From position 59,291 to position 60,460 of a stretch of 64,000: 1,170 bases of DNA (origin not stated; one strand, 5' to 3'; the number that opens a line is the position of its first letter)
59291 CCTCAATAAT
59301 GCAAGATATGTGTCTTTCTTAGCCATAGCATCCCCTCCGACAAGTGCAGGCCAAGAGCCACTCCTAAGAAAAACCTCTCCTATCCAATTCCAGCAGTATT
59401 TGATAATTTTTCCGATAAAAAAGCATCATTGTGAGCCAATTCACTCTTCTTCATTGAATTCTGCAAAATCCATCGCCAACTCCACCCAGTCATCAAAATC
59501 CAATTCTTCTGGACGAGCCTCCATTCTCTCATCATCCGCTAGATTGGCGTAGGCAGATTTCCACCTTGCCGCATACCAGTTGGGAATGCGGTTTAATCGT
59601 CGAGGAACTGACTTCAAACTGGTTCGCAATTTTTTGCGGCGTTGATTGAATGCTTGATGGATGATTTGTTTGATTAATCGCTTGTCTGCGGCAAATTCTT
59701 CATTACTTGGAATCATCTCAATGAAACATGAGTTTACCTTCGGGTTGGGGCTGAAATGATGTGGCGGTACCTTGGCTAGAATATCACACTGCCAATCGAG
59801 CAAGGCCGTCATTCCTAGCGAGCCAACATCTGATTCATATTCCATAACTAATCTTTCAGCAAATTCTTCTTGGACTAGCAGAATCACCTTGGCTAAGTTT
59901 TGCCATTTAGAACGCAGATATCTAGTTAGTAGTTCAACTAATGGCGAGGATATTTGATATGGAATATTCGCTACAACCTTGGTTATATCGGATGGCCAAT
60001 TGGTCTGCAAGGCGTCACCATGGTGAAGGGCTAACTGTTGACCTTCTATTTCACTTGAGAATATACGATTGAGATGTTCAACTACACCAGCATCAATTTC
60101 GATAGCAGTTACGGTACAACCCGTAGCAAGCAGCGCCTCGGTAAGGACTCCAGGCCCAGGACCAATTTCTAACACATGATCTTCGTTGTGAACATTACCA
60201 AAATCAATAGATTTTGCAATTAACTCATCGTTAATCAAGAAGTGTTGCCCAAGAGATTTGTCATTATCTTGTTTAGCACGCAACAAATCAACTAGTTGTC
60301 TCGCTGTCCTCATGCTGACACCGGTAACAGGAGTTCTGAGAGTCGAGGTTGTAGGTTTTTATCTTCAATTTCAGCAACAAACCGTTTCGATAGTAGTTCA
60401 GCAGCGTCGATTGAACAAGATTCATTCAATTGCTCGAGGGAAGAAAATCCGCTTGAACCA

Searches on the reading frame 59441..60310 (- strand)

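Call 49: search_protein_families(library=pfam, proteins=[window:59441-60310:-], max_evalue=0.00001)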
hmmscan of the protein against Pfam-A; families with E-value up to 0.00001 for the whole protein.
window:59441-60310:- (289 aa): 1 family
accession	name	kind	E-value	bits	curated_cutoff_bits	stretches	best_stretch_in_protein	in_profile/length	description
PF00398.26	RrnaAD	-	9.9e-48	162.9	24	1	16-235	4-226/263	Ribosomal RNA adenine dimethylase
